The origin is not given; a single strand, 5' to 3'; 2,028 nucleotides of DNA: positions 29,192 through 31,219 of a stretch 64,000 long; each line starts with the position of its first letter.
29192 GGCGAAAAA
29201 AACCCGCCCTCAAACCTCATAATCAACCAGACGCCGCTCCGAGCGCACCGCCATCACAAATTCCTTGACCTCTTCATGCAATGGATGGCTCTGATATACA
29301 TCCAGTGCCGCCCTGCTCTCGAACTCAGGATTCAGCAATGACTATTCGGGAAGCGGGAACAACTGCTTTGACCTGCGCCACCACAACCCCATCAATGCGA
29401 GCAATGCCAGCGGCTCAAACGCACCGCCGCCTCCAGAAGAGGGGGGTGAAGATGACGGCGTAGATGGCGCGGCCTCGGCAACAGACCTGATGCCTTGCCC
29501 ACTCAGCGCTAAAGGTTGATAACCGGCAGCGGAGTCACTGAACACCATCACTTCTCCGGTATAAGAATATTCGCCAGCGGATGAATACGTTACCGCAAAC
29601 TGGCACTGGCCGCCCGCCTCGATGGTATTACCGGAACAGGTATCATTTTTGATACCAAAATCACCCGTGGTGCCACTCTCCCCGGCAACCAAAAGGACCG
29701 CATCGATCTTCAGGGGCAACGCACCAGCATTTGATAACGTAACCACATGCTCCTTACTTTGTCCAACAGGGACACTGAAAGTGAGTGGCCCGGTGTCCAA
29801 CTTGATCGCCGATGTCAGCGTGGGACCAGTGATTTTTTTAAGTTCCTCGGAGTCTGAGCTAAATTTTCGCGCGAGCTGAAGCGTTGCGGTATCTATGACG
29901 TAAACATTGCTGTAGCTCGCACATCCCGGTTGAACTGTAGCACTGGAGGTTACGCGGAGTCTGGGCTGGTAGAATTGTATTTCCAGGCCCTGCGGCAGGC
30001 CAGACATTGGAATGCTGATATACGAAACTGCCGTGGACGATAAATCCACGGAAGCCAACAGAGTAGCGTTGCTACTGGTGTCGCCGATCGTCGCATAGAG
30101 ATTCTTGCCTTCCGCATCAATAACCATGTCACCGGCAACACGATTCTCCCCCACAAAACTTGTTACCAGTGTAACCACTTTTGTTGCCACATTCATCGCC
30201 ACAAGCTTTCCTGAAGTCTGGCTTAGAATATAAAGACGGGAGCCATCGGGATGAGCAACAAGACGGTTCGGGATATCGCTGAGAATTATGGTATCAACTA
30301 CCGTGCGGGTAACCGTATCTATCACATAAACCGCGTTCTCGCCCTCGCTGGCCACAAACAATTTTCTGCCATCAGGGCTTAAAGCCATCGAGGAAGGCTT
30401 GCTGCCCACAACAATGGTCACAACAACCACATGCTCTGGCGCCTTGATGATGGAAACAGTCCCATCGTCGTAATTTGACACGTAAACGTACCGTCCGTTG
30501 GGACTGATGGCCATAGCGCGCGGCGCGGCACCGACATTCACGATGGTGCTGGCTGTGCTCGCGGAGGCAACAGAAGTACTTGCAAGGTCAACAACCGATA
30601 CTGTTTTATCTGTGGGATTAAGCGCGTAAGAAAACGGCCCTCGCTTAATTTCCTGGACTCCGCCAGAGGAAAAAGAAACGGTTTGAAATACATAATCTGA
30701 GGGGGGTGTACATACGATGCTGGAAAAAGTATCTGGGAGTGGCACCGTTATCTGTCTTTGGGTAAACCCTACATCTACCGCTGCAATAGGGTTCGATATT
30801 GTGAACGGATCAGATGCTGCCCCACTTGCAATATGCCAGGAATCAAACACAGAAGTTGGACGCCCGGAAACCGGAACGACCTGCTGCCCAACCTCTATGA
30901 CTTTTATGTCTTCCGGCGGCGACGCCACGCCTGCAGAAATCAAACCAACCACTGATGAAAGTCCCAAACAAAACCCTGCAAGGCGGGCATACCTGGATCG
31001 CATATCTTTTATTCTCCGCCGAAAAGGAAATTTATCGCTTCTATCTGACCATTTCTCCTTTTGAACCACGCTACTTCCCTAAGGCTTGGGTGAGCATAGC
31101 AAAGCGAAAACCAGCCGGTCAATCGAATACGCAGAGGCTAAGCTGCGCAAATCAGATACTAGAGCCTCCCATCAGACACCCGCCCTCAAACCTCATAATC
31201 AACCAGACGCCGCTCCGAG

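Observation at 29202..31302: Single-gene insertion bracketed by a 125-bp direct duplication of the Dabb gene 3' end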

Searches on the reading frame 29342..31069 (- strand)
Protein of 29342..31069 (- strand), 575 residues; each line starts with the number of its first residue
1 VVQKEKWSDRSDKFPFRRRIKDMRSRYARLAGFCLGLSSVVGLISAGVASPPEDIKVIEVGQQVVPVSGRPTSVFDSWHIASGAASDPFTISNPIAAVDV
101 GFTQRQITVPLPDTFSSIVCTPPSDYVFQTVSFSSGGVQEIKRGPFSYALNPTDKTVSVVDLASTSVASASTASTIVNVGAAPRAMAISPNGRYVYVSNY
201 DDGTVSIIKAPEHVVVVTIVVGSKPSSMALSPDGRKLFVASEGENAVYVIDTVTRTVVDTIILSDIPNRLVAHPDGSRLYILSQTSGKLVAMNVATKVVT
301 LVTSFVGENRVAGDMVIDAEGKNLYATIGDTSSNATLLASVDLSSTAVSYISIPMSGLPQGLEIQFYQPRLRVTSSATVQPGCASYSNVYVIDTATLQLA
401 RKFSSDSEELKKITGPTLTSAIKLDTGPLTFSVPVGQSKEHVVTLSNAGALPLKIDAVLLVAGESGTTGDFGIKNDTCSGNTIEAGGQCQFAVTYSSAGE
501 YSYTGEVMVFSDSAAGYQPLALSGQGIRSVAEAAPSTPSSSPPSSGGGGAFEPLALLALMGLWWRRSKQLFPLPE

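Call 8: search_protein_families(library=pfam, proteins=[window:29342-31069:-], max_evalue=0.01)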
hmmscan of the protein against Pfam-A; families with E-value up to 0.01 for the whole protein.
window:29342-31069:- (575 aa): 14 families
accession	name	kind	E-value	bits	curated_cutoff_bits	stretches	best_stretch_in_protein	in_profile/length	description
PF10282.15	Lactonase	-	3.6e-09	36.7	21.7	1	145-212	49-117/344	Lactonase, 7-bladed beta-propeller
PF25174.1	Beta-prop_THOC3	-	4.1e-07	29.7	305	1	153-309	22-171/272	THOC3 beta-propeller domain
PF21783.3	YNCE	-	3.7e-06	26.9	27.1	1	163-350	9-192/339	YNCE-like beta-propeller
PF23414.1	Beta-prop_EML_2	-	5.7e-06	26.3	90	1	154-252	19-110/266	Echinoderm microtubule-associated protein second beta-propeller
PF16819.11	DUF5074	-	9.6e-06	25.3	27.2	1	240-353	158-279/353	Domain of unknown function (DUF5074)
PF02239.22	Cytochrom_D1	-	0.0001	21.4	25.5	1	154-211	56-107/368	Cytochrome D1 heme domain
PF22544.2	HYDIN_VesB_CFA65-like_Ig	-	0.00016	22.3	25.5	1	432-516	14-91/100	HYDIN/CFA65/VesB-like, Ig-like domain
PF21959.2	DUF6923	-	0.00045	20.5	27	1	166-310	17-175/234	Repeat of unknown function (DUF6923)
PF07676.18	PD40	-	0.00079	19.8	20.9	0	229-244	15-30/38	WD40-like Beta Propeller Repeat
PF08450.18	SGL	-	0.00094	19.3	26.3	0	245-329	115-203/246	SMP-30/Gluconolactonase/LRE-like region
PF00400.38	WD40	-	0.0015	19.5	27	0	184-207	15-37/39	WD domain, G-beta repeat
PF04053.20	B-prop_COPA_B_2nd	-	0.0062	16.5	57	0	174-281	24-123/248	COPA/B second beta-propeller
PF25168.1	Beta-prop_WDR36-Utp21_2nd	-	0.0074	16.1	84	0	154-267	219-324/335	WDR36/Utp21 second beta-propeller domain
PF20138.4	DUF6528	-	0.0086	15.4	23.5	0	189-255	89-155/327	Family of unknown function (DUF6528)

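Call 9: search_protein_families(library=ncbifam, proteins=[window:29342-31069:-], max_evalue=0.01)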
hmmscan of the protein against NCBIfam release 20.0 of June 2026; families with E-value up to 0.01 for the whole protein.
window:29342-31069:- (575 aa): 11 families
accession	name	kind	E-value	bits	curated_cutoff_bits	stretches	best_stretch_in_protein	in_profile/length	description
TIGR03866.1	PQQ_ABC_repeats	subfamily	4.4e-22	78.5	287.3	1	147-305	55-207/310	PQQ-dependent catabolism-associated beta-propeller protein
TIGR02276.1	beta_rpt_yvtn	repeat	3.3e-21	75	27.85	2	232-271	1-40/42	beta-propeller repeat protein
NF052340.1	hydrazine_beta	equivalog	6e-17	61.8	560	1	138-312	28-206/372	hydrazine synthase subunit beta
NF052342.1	hydrazine_BC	exception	4.6e-14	51.5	1250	1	144-310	40-210/690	hydrazine synthase subunit beta-gamma fusion subunit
NF052280.1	7_blade_YncE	equivalog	7.5e-12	44.7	400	1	174-240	248-316/338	7-bladed beta-propeller protein YncE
NF052460.1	L-NosZ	equivalog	1.2e-10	40.5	700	2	160-261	114-212/480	clade III lactonase-type nitrous-oxide reductase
NF012200.0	choice_anch_D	domain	3.5e-09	37.1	45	1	420-514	15-106/108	choice-of-anchor D domain-containing protein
NF048007.1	MmpL3Stblzr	equivalog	1.2e-08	34.5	600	1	157-241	250-326/366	MmpL3/TtfA transport complex stabilizer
NF038117.1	choice_anch_I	subfamily_domain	2.4e-07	30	300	1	154-248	20-120/458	choice-of-anchor I family protein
TIGR03907.1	QH_beta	equivalog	1.2e-06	27.9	223.2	1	244-330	10-101/338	quinohemoprotein amine dehydrogenase subunit beta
NF008258.1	PRK11028.1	equivalog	2.4e-05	23.6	370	1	168-211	163-206/330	6-phosphogluconolactonase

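Call 16: find_encoding_contigs(protein=window:29342-31069:-, flank=10000, max_places=10)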
Protein window:29342-31069:- (575 aa): no gene with exactly this product is on record in the collection.

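Call 23: find_homologous_proteins(query=window:29342-31069:-, max_evalue=1e-10)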
Query window:29342-31069:- (575 aa): 833 proteins with E <= 1e-10 among 8000 candidates; the best 120 are listed.
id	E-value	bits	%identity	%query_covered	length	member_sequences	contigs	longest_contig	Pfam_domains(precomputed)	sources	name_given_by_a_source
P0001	0.0e+0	1188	100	96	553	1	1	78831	PF22494.4,PF10282.16,PF25174.2,PF21783.3,PF23414.2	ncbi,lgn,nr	ncbi:MAG: hypothetical protein HYX62_04055 [Gammaproteobacteria bacterium]|nr:hypothetical protein [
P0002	1.5e-206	706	64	95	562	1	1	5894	PF22494.4,PF10282.16,PF25174.2,PF21783.3,PF22544.3,PF08450.19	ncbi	-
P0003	7.5e-76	274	34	24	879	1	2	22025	PF25174.2,PF23381.2,PF01731.27,PF21783.3,PF02239.23,PF24796.2,PF01436.28,PF07676.19,PF08450.19,PF22494.4,PF10282.16,PF25172.2,PF16819.12,PF23414.2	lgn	-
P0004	4.2e-73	265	35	24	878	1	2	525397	PF25174.2,PF07433.18,PF23381.2,PF01731.27,PF21783.3,PF24817.2,PF02239.23,PF24684.2,PF01436.28,PF07676.19,PF08450.19,PF22494.4,PF10282.16,PF25172.2,PF16819.12,PF00400.39,PF23414.2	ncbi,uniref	ncbi:hypothetical protein [Streptomyces sp. NPDC047928]|uniref:YVTN family beta-propeller repeat pro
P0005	2.8e-71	259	36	74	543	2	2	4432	PF10282.16,PF15780.12,PF21783.3,PF08450.19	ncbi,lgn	-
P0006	1.3e-65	241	35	74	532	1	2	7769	PF10282.16,PF15780.12,PF21783.3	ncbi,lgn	-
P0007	1.7e-64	237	32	41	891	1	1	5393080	PF25174.2,PF01731.27,PF21783.3,PF02239.23,PF01436.28,PF07676.19,PF08450.19,PF22494.4,PF23393.3,PF10282.16,PF05694.18,PF26550.2,PF16819.12,PF23414.2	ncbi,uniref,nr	ncbi:beta-propeller fold lactonase family protein [Streptomyces sp. DASNCL29]|uniref:beta-propeller 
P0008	5.8e-63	232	30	57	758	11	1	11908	PF25174.2,PF23381.2,PF01731.27,PF21783.3,PF02239.23,PF24684.2,PF01436.28,PF08450.19,PF22494.4,PF10282.16,PF05694.18,PF06739.18,PF23414.2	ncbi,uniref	ncbi:beta-propeller fold lactonase family protein [Mycobacterium sp.]|uniref:YVTN family beta-propel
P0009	9.5e-60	221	37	26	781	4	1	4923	PF22494.4,PF10282.16,PF25174.2,PF23381.2,PF21783.3,PF02239.23,PF24684.2,PF01436.28,PF08450.19,PF23414.2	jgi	jgi:YVTN family beta-propeller protein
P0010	1.1e-59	221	40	20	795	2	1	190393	PF25174.2,PF23381.2,PF01731.27,PF21783.3,PF02239.23,PF24684.2,PF01436.28,PF08450.19,PF22494.4,PF10282.16,PF05694.18,PF23414.2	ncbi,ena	-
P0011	2.9e-58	216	37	23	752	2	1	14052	PF22494.4,PF23393.3,PF10282.16,PF25174.2,PF21783.3,PF02239.23,PF16819.12,PF01436.28,PF08450.19,PF23414.2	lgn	-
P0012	1.6e-56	211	36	27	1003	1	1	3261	PF25174.2,PF17892.8,PF23381.2,PF17803.8,PF13570.14,PF21783.3,PF02239.23,PF24796.2,PF07676.19,PF08450.19,PF22494.4,PF10282.16,PF25172.2,PF17963.8,PF26550.2,PF16819.12,PF23414.2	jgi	jgi:YVTN family beta-propeller protein/VCBS repeat-containing protein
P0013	1.4e-55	207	31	25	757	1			PF22494.4,PF10282.16,PF25174.2,PF23381.2,PF21783.3,PF02239.23,PF08450.19,PF23414.2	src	-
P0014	4.6e-55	206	43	21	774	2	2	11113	PF22494.4,PF10282.16,PF25174.2,PF23381.2,PF21783.3,PF02239.23,PF24684.2,PF01436.28,PF08450.19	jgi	jgi:YVTN family beta-propeller protein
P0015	7.4e-55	205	29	47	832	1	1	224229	PF22494.4,PF23393.3,PF10282.16,PF25174.2,PF23381.2,PF21783.3,PF02239.23,PF16819.12,PF01436.28,PF08450.19,PF23414.2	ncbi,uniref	ncbi:hypothetical protein ABT330_06750 [Streptomyces sp. NPDC000658]|uniref:hypothetical protein n=1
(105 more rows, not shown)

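Call 24: find_encoding_contigs(protein=P0002, flank=10000, max_places=6)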
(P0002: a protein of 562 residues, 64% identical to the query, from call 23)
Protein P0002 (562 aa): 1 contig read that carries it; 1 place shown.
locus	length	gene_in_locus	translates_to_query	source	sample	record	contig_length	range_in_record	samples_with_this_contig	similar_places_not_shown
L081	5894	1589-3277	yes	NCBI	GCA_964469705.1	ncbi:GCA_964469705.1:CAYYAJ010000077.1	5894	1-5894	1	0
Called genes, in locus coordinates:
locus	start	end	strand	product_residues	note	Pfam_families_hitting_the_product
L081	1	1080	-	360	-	?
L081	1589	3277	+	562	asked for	PF22494:choice_anch_I (faint), PF08450:SGL (faint), PF10282:Lactonase (faint), PF21783:YNCE (weak), PF25174:Beta-prop_THOC3 (weak), PF22544:HYDIN_VesB_CFA65-like_Ig (weak)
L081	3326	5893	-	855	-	?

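Call 25: find_encoding_contigs(protein=P0001, flank=10000, max_places=6)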
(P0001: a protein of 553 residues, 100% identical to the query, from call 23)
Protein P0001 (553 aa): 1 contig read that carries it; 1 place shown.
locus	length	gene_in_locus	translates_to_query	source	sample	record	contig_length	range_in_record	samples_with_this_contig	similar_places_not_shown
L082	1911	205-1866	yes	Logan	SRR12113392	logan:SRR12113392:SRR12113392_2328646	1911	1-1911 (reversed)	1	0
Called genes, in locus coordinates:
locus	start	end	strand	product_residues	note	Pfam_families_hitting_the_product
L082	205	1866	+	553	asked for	PF10282:Lactonase (faint), PF21783:YNCE (weak), PF22494:choice_anch_I (weak), PF23414:Beta-prop_EML_2 (weak), PF25174:Beta-prop_THOC3 (weak)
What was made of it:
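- Tried and rejected: The 553-aa form was on record (call 25).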

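Call 43: find_related_loci(query=A3, collection=metagenome_contigs, flank=6000)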
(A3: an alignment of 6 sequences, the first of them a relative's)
Query A3 (553 aa) in metagenome_contigs; peptide patterns used: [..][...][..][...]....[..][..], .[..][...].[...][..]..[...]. (x = any residue, [..] = any of these).
600 stretches matched a pattern (row limit reached: there are more); 550 encode a relative of the query (tblastn E <= 1e-3); the best 80 are kept; 80 distinct loci.
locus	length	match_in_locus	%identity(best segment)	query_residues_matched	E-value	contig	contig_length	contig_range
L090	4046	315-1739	33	119-548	2e-66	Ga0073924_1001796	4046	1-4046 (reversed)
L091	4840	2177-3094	32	91-374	5e-28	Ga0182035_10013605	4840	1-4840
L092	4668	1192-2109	32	91-374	4e-28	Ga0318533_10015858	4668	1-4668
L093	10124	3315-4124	37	115-374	2e-27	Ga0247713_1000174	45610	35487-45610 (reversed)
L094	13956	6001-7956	29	115-377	3e-27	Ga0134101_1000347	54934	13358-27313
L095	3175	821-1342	39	126-303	9e-27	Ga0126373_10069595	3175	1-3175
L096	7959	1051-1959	31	115-353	4e-26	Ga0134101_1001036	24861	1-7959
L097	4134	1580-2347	33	102-374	3e-26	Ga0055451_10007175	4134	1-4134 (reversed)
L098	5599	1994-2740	37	102-277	3e-25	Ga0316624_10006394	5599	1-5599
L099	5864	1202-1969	32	123-374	2e-25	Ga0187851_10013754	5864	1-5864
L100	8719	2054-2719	32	115-342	1e-24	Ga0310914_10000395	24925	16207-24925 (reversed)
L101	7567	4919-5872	33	108-374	1e-24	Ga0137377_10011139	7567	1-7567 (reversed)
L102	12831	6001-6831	36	126-303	1e-24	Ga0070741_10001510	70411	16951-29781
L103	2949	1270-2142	29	115-414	2e-24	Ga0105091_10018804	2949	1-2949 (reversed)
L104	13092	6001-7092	26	126-480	3e-24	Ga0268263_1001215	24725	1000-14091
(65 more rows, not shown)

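Call 44: find_encoding_contigs(protein=P0006, flank=6000, max_places=4)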
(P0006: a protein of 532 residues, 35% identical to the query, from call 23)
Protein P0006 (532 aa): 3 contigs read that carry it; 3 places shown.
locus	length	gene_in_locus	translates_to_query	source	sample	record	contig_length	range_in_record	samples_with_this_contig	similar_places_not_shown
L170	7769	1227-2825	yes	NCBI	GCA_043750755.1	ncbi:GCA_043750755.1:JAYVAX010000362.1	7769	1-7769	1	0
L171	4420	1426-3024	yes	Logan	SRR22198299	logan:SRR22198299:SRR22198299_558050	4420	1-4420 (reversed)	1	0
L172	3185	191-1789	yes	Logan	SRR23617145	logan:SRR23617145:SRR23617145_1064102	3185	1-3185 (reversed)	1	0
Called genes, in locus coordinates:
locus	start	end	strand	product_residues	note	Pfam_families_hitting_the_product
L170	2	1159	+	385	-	?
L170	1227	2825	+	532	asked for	PF21783:YNCE (faint), PF10282:Lactonase (weak), PF15780:ASH (weak)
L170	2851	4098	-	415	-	PF01494:FAD_binding_3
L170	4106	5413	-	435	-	PF05195:AMP_N, PF00557:Peptidase_M24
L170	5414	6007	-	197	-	PF03695:UPF0149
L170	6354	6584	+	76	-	-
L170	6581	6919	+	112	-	PF05164:ZapA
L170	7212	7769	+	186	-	?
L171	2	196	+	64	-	?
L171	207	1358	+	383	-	PF22660:RS_preATP-grasp-like, PF02222:ATP-grasp, PF17769:PurK_C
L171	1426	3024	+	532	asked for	PF21783:YNCE (faint), PF10282:Lactonase (weak), PF15780:ASH (weak)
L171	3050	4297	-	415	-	PF01494:FAD_binding_3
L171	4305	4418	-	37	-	?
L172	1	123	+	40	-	?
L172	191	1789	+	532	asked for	PF21783:YNCE (faint), PF10282:Lactonase (weak), PF15780:ASH (weak)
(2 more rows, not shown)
